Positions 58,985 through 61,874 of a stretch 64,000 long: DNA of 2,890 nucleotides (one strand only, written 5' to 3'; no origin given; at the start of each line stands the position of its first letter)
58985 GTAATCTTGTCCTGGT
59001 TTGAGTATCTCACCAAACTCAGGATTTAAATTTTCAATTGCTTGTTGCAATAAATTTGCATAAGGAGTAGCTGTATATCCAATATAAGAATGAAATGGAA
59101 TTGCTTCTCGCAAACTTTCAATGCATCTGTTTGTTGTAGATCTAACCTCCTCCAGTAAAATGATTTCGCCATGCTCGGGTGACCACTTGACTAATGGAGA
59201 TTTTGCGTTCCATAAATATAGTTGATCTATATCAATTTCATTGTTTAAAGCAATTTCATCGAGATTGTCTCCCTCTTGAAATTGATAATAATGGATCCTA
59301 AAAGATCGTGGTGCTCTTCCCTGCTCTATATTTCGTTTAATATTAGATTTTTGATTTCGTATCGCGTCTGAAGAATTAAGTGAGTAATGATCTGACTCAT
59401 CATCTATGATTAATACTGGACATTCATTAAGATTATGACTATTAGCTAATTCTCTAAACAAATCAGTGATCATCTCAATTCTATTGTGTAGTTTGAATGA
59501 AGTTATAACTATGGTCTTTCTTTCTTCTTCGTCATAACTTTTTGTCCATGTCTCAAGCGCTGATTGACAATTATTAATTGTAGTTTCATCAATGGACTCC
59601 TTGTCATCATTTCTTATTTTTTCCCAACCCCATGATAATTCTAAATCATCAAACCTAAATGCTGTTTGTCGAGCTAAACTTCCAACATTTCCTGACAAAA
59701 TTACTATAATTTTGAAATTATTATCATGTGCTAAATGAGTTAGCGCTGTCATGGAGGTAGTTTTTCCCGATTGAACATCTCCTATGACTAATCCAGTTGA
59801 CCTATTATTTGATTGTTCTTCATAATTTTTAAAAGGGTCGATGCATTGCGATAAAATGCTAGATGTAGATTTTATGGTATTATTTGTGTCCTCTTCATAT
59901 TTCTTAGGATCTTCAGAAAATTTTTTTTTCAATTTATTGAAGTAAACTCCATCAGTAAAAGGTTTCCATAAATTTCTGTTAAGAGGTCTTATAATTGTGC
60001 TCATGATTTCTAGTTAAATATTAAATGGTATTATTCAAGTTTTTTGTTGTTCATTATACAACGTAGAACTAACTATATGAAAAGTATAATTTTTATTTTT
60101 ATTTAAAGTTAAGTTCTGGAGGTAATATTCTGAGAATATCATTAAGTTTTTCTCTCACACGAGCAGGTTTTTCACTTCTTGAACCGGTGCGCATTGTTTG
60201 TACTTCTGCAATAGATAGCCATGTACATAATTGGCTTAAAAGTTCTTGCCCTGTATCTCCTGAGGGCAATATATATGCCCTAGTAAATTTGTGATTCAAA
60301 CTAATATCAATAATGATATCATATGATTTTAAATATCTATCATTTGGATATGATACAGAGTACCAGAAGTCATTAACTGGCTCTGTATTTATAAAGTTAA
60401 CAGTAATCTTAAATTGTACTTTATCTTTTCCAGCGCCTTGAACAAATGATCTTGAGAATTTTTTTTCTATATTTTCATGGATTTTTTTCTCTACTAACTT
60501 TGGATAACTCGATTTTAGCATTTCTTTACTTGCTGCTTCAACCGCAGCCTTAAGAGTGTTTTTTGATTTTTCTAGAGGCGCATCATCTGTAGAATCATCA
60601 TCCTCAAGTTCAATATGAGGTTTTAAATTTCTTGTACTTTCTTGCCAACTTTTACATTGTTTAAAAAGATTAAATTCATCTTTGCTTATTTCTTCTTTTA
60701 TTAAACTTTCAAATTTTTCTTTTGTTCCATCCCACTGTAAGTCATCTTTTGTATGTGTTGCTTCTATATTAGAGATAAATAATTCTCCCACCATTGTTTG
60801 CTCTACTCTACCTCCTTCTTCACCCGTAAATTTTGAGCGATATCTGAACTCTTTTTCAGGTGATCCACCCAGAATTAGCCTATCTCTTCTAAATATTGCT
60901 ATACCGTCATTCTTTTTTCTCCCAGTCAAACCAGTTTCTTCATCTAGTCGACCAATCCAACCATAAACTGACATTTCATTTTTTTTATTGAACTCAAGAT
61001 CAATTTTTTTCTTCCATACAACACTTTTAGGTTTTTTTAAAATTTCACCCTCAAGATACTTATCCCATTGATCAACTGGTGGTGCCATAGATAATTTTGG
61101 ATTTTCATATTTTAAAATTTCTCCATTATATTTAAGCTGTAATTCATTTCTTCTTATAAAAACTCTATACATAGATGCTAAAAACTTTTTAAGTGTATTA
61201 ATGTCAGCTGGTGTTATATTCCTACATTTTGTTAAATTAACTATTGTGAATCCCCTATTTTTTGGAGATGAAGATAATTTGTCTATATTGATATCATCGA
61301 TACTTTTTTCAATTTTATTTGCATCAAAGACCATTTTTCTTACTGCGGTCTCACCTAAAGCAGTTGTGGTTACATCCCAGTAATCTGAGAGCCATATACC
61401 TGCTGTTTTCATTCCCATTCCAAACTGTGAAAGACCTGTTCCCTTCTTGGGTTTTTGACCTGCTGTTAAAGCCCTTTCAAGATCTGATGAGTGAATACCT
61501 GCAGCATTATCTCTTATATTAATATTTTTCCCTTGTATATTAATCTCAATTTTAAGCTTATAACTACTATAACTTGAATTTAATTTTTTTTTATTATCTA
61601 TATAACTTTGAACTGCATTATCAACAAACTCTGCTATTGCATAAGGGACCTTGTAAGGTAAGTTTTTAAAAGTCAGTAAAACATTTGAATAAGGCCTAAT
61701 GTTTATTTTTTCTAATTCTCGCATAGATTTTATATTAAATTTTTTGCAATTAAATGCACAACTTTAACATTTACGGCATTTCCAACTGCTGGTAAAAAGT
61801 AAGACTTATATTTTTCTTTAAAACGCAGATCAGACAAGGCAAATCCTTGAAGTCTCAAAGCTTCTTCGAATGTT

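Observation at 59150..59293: LysM-like glycan-binding domain inserted into the Z1 helicase-like ATPase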

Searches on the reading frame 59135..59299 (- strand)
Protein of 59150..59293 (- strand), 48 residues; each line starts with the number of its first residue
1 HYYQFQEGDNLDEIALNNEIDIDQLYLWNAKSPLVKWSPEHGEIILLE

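Call 3: search_protein_families(library=pfam, proteins=[window:59150-59293:-], max_evalue=10)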
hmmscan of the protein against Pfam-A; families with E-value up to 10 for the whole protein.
window:59150-59293:- (48 aa): 1 family
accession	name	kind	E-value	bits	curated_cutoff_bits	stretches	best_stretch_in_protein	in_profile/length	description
PF01476.26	LysM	-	0.0039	17.5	20.9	1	3-29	1-27/43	LysM domain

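Call 13: search_solved_structures(query=A2, max_evalue=1, show_alignments=3)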
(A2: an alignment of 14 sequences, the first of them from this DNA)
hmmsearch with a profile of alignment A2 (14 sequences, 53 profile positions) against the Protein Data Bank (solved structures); distinct sequences matched with E-value up to 1: 42.
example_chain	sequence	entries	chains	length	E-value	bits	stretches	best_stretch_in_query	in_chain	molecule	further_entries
8i2e_B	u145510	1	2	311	2.3e-14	56.3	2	4-44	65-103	Probable peptidoglycan endopeptidase LytE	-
8vd6_A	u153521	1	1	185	2.1e-13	53.2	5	6-39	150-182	CAP REPEAT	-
6tji_A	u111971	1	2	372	3e-13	52.7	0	26-48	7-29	Cake10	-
6tjh_A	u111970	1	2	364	1.5e-11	47.2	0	26-48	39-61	Cake9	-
4uz2_A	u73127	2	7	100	3e-10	43.1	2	4-33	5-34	CELL WALL-BINDING ENDOPEPTIDASE-RELATED PROTEIN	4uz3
6tjg_A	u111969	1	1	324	4e-10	42.7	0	26-48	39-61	Cake8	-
4xcm_A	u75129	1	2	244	6.2e-09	38.9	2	4-33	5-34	Cell wall-binding endopeptidase-related protein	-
4b8v_A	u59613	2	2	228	1.1e-08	38.1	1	4-47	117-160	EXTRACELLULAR PROTEIN 6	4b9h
7awy_A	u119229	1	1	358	2.1e-08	37.2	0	26-47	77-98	Scone-R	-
6tjf_A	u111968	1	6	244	4.4e-07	32.9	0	26-48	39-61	Cake6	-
7aor_e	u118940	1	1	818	7.9e-07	32.1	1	6-47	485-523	uS10m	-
4s3k_A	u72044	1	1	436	1.9e-06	30.9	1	2-44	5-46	Spore germination protein YaaH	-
9hny_CJ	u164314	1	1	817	2.2e-06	30.7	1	5-47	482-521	LysM domain-containing protein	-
8rhe_A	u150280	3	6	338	4.3e-06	29.8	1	4-35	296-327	LysM peptidoglycan-binding domain-containing protein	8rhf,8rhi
6hiv_CJ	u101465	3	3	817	4.9e-06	29.6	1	5-47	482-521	uS10m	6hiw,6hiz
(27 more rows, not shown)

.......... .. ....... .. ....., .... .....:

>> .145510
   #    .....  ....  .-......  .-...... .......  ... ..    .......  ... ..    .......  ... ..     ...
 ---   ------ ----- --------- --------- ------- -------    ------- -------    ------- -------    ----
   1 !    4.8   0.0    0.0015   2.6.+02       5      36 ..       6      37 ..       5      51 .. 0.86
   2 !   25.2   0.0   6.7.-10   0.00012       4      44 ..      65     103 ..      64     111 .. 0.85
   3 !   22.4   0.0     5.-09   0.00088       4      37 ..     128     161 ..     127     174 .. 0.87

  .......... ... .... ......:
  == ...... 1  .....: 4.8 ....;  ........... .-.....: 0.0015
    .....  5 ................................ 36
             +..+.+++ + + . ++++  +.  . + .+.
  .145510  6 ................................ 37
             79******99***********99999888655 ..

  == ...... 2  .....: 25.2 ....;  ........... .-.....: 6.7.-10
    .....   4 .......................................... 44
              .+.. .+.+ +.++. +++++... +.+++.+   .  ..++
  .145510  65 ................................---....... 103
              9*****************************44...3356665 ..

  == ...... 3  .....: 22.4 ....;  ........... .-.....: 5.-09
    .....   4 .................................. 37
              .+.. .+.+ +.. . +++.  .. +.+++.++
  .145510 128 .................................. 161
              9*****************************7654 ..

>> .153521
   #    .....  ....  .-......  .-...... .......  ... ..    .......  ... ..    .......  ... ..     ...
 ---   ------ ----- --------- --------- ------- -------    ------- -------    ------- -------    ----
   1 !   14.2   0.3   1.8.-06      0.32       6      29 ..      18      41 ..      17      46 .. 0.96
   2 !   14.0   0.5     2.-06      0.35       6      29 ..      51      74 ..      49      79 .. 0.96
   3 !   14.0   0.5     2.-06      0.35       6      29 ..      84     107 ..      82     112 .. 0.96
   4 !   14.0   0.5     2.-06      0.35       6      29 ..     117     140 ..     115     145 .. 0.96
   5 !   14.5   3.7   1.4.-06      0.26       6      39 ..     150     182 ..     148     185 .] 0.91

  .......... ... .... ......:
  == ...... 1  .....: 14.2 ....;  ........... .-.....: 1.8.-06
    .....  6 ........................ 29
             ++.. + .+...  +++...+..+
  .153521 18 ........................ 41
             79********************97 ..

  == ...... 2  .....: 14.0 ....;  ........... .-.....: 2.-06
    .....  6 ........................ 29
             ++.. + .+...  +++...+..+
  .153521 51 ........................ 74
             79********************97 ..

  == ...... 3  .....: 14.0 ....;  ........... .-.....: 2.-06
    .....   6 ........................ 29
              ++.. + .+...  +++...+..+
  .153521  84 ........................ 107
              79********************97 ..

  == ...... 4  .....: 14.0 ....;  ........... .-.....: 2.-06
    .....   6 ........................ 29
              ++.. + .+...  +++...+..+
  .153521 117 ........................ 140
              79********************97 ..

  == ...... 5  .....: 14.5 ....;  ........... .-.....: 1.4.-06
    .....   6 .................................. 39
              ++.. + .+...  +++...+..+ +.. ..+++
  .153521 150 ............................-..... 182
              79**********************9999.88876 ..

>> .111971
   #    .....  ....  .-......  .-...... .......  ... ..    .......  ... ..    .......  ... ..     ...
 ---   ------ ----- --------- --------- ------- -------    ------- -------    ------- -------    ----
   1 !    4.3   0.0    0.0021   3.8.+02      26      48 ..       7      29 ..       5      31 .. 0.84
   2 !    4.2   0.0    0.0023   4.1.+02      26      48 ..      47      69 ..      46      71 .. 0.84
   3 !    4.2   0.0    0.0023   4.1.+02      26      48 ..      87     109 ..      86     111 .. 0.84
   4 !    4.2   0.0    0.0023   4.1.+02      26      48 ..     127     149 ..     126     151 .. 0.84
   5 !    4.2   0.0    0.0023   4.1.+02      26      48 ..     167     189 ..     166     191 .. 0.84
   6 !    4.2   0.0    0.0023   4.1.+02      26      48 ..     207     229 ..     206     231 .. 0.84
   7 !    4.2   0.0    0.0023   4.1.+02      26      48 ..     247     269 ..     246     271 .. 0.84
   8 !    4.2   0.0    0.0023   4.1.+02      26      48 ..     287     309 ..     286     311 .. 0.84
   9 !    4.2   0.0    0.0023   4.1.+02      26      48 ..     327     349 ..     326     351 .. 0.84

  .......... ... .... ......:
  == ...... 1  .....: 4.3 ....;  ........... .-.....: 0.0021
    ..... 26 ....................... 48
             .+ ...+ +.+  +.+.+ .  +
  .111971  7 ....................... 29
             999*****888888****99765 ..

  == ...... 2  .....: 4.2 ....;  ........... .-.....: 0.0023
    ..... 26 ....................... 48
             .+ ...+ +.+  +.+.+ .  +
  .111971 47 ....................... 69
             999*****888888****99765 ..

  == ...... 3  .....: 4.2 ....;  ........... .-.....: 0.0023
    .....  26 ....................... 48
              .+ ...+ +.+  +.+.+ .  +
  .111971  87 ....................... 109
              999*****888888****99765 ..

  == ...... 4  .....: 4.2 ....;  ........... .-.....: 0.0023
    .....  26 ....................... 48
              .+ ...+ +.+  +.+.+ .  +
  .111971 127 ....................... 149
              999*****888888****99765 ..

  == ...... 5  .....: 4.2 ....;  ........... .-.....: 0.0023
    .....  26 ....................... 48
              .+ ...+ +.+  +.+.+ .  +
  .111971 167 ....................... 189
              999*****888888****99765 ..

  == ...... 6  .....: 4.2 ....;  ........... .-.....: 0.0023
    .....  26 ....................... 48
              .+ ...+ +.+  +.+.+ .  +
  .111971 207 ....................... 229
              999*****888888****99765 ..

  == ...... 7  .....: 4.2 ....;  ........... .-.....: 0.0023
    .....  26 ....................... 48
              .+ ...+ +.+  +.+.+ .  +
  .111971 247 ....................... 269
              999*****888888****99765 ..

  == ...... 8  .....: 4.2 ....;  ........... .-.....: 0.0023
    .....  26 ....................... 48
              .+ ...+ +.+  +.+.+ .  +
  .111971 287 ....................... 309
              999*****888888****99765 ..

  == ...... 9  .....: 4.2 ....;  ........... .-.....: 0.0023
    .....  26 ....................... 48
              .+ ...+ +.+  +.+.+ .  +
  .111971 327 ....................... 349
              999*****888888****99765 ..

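Call 40: predict_structure(alignment_id=A2)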
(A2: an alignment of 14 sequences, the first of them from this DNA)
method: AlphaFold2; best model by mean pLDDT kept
length: 55 residues; sequences in the alignment: 14
mean_pLDDT: 86.3   pTM: 0.60
mean pLDDT of the five models: 86.3, 85.2, 85.1, 83.7, 82.3
residues with pLDDT >= 90: 27; 70-90: 25; 50-70: 3; < 50: 0
segments of 3 or more residues with pLDDT < 50: none
pLDDT, mean of each block of 10 residues (from residue 1): 85 91 91 84 89 70
secondary structure, 60 per line:
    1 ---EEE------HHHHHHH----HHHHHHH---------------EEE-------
elements in order: E4-6 H13-19 H24-30 E46-48

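Call 42: fold_search(model_id=the predicted structure, library=pdb)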
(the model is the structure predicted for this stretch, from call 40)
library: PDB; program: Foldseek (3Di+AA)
matches with E <= 10: 113; with E <= 0.001: 0
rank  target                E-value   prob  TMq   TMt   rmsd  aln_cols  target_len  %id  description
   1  3zqd_MODEL_1_A        2.2e-02  1.00  0.71  0.25   2.5        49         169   26  B. subtilis L,D-transpeptidase (released 2012-05-23)
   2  4uz2_B                2.9e-02  1.00  0.76  0.44   2.7        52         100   19  Crystal structure of the N-terminal LysM domains from the putative NlpC/P60 D,L endopeptidase from T. thermophilus (released 2015-01-14)
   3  5ylg_C                3.5e-02  1.00  0.72  0.85   2.4        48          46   19  Crystal Structure of LysM domain from pteris ryukyuensis chitinase A (released 2018-10-24)
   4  4a1i_A                3.5e-02  1.00  0.72  0.26   2.9        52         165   25  ykud from B.subtilis (released 2012-09-26)
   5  4xcm_B                4.1e-02  1.00  0.78  0.21   4.7        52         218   21  Crystal structure of the putative NlpC/P60 D,L endopeptidase from T. thermophilus (released 2015-01-14)
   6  5ylg_B                4.1e-02  1.00  0.73  0.85   2.4        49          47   18  Crystal Structure of LysM domain from pteris ryukyuensis chitinase A (released 2018-10-24)
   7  4s3k                  4.1e-02  1.00  0.65  0.10   3.3        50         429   20  Crystal structure of the Bacillus megaterium QM B1551 spore cortex-lytic enzyme SleL (released 2015-08-19)
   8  2mkx_MODEL_1_A        4.1e-02  1.00  0.65  0.69   3.4        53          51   24  Solution structure of LysM the peptidoglycan binding domain of autolysin AtlA from Enterococcus faecalis (released 2014-06-18)
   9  5c8o                  6.2e-02  1.00  0.74  0.29   1.4        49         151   16  Crystal structure of MoCVNH3 variant (Mo0v) (released 2015-08-12)
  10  4uz2_A                6.7e-02  1.00  0.78  0.45   1.5        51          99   22  Crystal structure of the N-terminal LysM domains from the putative NlpC/P60 D,L endopeptidase from T. thermophilus (released 2015-01-14)
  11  4uz2_C                6.7e-02  1.00  0.76  0.44   1.7        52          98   23  Crystal structure of the N-terminal LysM domains from the putative NlpC/P60 D,L endopeptidase from T. thermophilus (released 2015-01-14)
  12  1e0g_MODEL_1_A        7.7e-02  0.99  0.64  0.72   3.5        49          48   22  LYSM Domain from E.coli MLTD (released 2000-06-21)
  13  4s3j_B                8.2e-02  1.00  0.74  0.10   2.7        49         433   22  Crystal structure of the Bacillus cereus spore cortex-lytic enzyme SleL (released 2015-08-19)
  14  1y7m_A                8.2e-02  0.99  0.63  0.24   3.2        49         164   26  Crystal Structure of the B. subtilis YkuD protein at 2 A resolution (released 2005-03-01)
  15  8rhf_A                8.8e-02  1.00  0.73  0.13   1.8        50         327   20  Lytic Transglycosylase MltD of Pseudomonas aeruginosa bound to the Natural Product Bulgecin A, with two LysM domains (released 2024-04-17)
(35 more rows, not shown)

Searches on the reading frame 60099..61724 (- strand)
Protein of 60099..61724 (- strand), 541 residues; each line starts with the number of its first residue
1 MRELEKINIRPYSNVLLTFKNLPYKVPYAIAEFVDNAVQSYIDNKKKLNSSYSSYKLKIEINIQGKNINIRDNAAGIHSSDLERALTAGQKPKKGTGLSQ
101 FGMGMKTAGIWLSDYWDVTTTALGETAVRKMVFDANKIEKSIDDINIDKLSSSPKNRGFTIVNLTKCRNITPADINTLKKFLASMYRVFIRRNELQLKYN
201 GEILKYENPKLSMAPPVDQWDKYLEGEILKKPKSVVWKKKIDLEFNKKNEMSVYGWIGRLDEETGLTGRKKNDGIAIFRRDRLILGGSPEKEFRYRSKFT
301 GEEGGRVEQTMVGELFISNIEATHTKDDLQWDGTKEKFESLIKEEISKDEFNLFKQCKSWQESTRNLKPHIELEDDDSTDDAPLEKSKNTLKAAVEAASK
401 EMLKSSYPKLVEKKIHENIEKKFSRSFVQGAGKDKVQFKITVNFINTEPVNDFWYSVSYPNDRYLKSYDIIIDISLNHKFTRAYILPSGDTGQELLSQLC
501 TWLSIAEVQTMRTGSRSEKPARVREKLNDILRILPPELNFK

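Call 3: search_protein_families(library=pfam, proteins=[window:60099-61724:-], max_evalue=10)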
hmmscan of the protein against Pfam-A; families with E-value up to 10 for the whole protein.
window:60099-61724:- (541 aa): 5 families
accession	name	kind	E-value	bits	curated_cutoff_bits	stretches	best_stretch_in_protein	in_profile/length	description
PF13589.12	HATPase_c_3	-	2.4e-14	53.9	25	1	26-155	3-124/137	Histidine kinase-, DNA gyrase B-, and HSP90-like ATPase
PF02518.31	HATPase_c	-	0.0012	19.7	26.4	1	29-115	9-86/111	Histidine kinase-, DNA gyrase B-, and HSP90-like ATPase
PF16381.10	Coatomer_g_Cpla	-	0.18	12.4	31.2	1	336-394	14-71/115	Coatomer subunit gamma-1 C-terminal appendage platform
PF18060.6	F_actin_bund_C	-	0.21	12.2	27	1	367-406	33-72/87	F actin bundling C terminal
PF12564.13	TypeIII_RM_meth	-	0.57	11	25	1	36-59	31-54/56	Type III restriction/modification enzyme methylation subunit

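Call 4: search_protein_families(library=ncbifam, proteins=[window:60099-61724:-], max_evalue=1)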
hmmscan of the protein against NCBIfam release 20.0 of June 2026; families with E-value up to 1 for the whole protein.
window:60099-61724:- (541 aa): 1 family
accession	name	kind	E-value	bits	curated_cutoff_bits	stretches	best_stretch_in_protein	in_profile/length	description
NF041932.1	MzaB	equivalog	6.8e-07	28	850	1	21-143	7-121/480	MZA anti-phage system associated ATPase MzaB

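Call 10: search_protein_families(library=padloc, proteins=[window:60099-61724:-], max_evalue=0.01)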
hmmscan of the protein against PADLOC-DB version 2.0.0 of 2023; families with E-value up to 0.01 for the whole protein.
window:60099-61724:- (541 aa): 1 family
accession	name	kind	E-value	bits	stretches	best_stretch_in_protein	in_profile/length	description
PDLC02204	MzaB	-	0.001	15.6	1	20-144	19-135/500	-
